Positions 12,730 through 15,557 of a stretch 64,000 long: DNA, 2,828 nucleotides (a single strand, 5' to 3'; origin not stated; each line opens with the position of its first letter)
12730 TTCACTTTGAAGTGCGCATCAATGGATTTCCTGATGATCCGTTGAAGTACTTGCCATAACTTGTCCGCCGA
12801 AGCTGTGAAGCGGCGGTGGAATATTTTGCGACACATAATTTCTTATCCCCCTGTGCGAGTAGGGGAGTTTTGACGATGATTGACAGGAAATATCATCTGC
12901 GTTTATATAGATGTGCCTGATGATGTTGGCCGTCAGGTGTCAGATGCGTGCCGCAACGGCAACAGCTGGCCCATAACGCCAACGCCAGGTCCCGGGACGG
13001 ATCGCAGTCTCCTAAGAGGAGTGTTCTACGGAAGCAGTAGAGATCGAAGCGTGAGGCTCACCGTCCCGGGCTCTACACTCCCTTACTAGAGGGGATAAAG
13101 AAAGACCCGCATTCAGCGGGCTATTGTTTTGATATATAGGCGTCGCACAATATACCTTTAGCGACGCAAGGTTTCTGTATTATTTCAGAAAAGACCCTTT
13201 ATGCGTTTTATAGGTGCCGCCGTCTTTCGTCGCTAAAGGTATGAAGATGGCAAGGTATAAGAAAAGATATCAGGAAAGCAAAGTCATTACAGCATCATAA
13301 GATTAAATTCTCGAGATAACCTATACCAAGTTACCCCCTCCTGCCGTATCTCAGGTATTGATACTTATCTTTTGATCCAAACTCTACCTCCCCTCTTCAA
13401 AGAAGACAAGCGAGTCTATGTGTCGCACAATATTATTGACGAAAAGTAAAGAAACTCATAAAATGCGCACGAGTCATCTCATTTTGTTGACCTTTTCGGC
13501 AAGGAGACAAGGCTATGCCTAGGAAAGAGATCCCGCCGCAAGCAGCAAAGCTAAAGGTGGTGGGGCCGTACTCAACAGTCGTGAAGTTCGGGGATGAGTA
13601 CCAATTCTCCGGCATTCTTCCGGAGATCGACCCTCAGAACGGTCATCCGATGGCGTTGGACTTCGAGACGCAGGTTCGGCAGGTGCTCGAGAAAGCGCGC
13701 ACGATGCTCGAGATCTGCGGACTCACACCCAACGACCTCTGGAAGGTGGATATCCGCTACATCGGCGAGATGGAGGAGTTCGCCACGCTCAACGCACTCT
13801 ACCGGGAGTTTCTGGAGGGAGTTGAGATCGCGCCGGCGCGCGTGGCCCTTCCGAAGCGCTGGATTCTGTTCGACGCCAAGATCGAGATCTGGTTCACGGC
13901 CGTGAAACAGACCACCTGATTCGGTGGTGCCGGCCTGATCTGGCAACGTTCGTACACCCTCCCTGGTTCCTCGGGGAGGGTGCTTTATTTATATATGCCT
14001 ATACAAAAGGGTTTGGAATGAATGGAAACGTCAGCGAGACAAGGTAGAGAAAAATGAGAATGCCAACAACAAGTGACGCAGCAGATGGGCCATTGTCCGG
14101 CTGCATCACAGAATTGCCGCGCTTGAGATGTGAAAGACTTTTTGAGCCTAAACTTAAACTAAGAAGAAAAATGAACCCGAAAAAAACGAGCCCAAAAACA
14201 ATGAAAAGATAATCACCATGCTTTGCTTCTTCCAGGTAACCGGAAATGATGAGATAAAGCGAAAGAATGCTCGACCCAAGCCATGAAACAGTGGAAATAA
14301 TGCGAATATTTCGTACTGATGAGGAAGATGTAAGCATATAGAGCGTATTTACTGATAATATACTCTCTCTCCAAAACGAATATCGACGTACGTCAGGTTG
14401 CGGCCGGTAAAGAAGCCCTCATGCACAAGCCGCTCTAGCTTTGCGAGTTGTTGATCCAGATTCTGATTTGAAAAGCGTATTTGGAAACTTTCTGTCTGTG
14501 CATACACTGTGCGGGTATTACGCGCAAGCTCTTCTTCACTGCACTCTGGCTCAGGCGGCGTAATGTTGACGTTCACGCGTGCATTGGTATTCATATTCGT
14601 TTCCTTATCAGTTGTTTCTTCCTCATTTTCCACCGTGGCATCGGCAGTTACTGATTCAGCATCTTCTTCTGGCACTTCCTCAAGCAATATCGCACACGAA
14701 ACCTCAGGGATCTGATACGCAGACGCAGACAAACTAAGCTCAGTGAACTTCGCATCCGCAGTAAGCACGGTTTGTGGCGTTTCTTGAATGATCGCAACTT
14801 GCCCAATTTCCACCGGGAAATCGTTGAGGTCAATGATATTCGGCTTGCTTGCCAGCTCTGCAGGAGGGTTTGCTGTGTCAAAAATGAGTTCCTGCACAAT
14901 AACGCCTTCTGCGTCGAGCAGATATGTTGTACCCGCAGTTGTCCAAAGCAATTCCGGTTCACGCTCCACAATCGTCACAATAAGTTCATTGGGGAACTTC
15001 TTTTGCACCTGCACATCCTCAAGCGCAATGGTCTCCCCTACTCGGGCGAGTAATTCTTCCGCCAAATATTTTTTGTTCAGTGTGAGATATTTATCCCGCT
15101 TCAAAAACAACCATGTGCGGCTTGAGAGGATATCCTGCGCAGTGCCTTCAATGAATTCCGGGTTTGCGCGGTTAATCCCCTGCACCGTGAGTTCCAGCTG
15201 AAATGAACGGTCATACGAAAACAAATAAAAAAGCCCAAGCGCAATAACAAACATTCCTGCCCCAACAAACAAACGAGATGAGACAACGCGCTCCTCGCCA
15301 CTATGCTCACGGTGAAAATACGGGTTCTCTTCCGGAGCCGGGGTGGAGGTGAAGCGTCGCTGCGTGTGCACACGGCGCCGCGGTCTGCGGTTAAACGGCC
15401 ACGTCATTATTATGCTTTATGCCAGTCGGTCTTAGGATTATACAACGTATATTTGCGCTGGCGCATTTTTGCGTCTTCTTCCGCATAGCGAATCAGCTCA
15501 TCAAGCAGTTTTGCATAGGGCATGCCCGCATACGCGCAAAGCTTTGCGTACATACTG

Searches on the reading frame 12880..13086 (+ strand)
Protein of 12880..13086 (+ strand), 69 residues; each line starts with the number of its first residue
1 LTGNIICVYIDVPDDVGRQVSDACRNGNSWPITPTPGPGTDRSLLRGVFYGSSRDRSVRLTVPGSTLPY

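Call 34: search_protein_families(library=pfam, proteins=[window:12880-13086:+], max_evalue=1)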
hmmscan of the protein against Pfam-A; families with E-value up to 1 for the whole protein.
window:12880-13086:+ (69 aa): 0 families

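Call 38: search_protein_representatives(protein=window:12880-13086:+)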
Query: 69 residues. Proteins with E-value up to 0.001 (for the whole library): 104; up to 1e-10: 2; up to 1e-30: 0. The best 104 are listed.
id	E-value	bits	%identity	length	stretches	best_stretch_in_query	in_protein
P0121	2.4e-23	97.3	35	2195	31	12-41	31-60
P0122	1.8e-14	69.2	39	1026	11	25-55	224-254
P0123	3.2e-10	55.7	38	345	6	8-53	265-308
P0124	3.2e-09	52.5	39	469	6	8-55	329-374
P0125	5.7e-09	51.7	43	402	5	25-52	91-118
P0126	6.8e-09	51.5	49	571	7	24-48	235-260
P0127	8.7e-09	51.1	43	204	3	26-55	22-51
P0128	1.5e-08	50.4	39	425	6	26-54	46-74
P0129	2.4e-08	49.7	44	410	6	17-52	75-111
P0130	8.3e-08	48.0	39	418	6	24-49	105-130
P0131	8.5e-08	48.0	39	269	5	25-49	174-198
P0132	1.0e-07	47.8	42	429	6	23-54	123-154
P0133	1.1e-07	47.7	48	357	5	18-49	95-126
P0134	1.2e-07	47.5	39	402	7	9-45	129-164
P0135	1.5e-07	47.3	40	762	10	24-50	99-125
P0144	1.5e-06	44.0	46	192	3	26-55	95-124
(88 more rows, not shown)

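Call 40: search_protein_families(library=pfam, proteins=[P0121, P0122, P0123, P0124, P0125, P0127, P0133, P0144], max_evalue=0.001)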
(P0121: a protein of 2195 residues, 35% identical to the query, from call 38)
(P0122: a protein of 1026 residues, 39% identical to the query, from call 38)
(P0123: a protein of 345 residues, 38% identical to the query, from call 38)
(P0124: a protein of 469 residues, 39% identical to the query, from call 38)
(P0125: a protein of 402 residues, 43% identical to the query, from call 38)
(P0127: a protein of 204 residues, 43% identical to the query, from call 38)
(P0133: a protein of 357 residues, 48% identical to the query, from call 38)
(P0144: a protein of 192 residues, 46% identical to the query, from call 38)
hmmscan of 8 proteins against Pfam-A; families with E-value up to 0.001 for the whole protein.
P0121 (2195 aa): 7 families
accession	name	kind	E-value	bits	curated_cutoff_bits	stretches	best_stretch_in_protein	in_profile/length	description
PF13573.12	SprB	-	2.9e-248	801.6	28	31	36-65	2-31/37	SprB repeat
PF17963.7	Big_9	-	3.6e-77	255.8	23.6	0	1443-1495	40-89/89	Bacterial Ig domain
PF19077.6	Big_13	-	9.3e-73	241.7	27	0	1144-1211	26-94/102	Bacterial Ig-like domain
PF23552.2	ParB_C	-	3.1e-41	139.1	23.8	0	28-53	9-34/50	ParB dimerisation domain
PF06832.18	BiPBP_C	-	2e-23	82.5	26.8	0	208-231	65-89/90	Penicillin-Binding Protein C-terminus Family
PF02822.19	Antistasin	-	2.2e-07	31.7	21.2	0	10-18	15-23/26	Antistasin family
PF24311.1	THSD1_D3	-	6.3e-07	29.6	27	0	1476-1498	2-24/100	THSD1 third Ig-like domain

P0122 (1026 aa): 2 families
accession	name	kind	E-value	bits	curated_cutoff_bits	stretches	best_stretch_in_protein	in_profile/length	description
PF00395.25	SLH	-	1.1e-12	48.1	20.8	1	948-976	1-29/44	S-layer homology domain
PF10708.14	DUF2510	-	3.4e-08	33.5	24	0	719-748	1-30/35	Protein of unknown function (DUF2510)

P0123 (345 aa): 0 families

P0124 (469 aa): 2 families
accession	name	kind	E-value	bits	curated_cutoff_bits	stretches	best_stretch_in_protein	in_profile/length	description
PF10708.14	DUF2510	-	1.3e-06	28.4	24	0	333-358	6-31/35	Protein of unknown function (DUF2510)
PF19565.4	DUF6087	-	0.00061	20.5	27.1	0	388-401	42-55/99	Family of unknown function (DUF6087)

P0125 (402 aa): 1 family
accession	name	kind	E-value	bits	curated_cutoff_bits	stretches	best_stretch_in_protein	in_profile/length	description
PF19565.4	DUF6087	-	5.1e-07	30.3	27.1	0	285-300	43-58/99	Family of unknown function (DUF6087)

P0127 (204 aa): 1 family
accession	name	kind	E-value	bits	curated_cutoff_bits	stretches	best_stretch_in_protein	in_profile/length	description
PF10708.14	DUF2510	-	2.1e-05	24.6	24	0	123-138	16-31/35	Protein of unknown function (DUF2510)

P0133 (357 aa): 2 families
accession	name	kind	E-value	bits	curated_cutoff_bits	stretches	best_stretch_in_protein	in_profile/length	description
PF05345.18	He_PIG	-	5.3e-10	40.1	24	1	268-346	6-85/96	Putative Ig domain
PF08086.17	Toxin_17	-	6.8e-06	26.7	25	0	77-91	4-18/41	Ergtoxin family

P0144 (192 aa): 0 families

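Call 49: find_related_loci(query=window:12880-13086:+, collection=viral_contigs, flank=3000)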
Query window:12880-13086:+ (69 aa) in viral_contigs; peptide patterns used: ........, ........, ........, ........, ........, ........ (x = any residue, [..] = any of these).
48 stretches matched a pattern, but none encodes a relative of the query by tblastn (E <= 1e-3).

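Call 52: find_related_loci(query=window:12880-13086:+, collection=metagenome_contigs, flank=4000)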
Query window:12880-13086:+ (69 aa) in metagenome_contigs; peptide patterns used: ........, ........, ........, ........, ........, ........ (x = any residue, [..] = any of these).
600 stretches matched a pattern, but none encodes a relative of the query by tblastn (E <= 1e-3).

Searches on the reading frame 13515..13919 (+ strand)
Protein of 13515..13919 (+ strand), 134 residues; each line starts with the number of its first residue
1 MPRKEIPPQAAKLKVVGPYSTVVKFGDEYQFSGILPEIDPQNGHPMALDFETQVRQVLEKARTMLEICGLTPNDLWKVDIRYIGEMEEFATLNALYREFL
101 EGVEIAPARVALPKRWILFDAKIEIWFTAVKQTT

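Call 11: search_protein_families(library=pfam, proteins=[window:13515-13919:+])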
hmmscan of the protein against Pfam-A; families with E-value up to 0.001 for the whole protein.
window:13515-13919:+ (134 aa): 1 family
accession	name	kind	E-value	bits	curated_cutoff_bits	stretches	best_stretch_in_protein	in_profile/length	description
PF01042.26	Ribonuc_L-PSP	-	1.6e-16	60.8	27.3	1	12-130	4-120/121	Endoribonuclease L-PSP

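Call 80: find_homologous_proteins(query=window:13515-13919:+, max_evalue=1e-20)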
Query window:13515-13919:+ (134 aa): 1 proteins with E <= 1e-20 among 14 candidates.
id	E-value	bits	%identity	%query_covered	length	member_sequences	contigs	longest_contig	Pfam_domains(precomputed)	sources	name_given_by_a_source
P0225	2.3e-84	298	100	100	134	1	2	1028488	PF01042.27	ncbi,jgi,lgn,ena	ncbi:MAG: RidA family protein [Patescibacteria group bacterium]|jgi:enamine deaminase RidA (YjgF/YER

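Call 81: find_encoding_contigs(protein=P0225, flank=3000, max_places=6)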
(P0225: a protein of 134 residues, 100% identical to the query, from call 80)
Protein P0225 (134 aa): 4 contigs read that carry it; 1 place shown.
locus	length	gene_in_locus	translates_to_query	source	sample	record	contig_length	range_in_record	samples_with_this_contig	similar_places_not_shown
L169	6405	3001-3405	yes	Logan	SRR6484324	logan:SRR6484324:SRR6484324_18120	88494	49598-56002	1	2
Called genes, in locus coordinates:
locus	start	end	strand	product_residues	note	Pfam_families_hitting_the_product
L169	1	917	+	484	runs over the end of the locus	PF00749:tRNA-synt_1c, PF19269:Anticodon_2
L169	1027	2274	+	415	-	PF01551:Peptidase_M23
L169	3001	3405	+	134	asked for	PF01042:Ribonuc_L-PSP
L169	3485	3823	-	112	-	-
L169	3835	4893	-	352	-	-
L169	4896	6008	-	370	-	PF01820:Dala_Dala_lig_N, PF02786:CPSase_L_D2, PF02222:ATP-grasp, PF07478:Dala_Dala_lig_C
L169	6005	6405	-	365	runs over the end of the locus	PF01168:Ala_racemase_N, PF00842:Ala_racemase_C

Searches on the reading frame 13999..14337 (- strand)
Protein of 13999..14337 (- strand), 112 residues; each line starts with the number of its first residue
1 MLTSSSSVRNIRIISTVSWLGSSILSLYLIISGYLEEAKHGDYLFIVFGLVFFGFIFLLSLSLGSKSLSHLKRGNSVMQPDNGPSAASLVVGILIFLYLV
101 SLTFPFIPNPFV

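Call 11: search_protein_families(library=pfam, proteins=[window:13999-14337:-])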
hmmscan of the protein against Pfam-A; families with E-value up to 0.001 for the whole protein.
window:13999-14337:- (112 aa): 0 families

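Call 34: search_protein_families(library=pfam, proteins=[window:13999-14337:-], max_evalue=1)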
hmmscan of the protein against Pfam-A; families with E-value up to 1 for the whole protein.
window:13999-14337:- (112 aa): 2 families
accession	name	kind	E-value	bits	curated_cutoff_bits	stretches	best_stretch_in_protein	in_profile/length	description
PF11992.13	TgpA_N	-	0.013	15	30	1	24-110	108-187/333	TgpA N-terminal domain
PF11188.13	DUF2975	-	0.34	11.3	27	1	4-61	52-108/130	Protein of unknown function (DUF2975)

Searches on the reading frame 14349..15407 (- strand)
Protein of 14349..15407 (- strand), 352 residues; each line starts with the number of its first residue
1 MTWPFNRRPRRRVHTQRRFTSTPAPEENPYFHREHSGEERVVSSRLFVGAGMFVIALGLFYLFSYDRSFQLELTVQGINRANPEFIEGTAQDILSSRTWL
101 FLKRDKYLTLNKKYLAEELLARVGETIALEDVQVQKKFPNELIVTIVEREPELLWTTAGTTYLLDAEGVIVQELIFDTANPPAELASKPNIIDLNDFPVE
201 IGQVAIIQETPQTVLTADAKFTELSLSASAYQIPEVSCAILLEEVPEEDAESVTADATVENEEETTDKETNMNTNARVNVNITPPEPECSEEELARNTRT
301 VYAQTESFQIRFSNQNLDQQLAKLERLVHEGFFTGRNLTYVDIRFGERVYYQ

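Call 11: search_protein_families(library=pfam, proteins=[window:14349-15407:-])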
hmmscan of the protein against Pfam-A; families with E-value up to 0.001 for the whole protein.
window:14349-15407:- (352 aa): 0 families

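Call 34: search_protein_families(library=pfam, proteins=[window:14349-15407:-], max_evalue=1)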
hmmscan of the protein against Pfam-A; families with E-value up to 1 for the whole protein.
window:14349-15407:- (352 aa): 3 families
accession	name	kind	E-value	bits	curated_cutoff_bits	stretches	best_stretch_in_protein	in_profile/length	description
PF08478.15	POTRA_1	-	0.0031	18.2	23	1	106-149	30-69/69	POTRA domain, FtsQ-type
PF14497.11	GST_C_3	-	0.0063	17.1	21.6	1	308-345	23-62/104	Glutathione S-transferase, C-terminal domain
PF06129.17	Chordopox_G3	-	0.065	14.4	22.3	1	52-110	7-65/108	Chordopoxvirus G3 protein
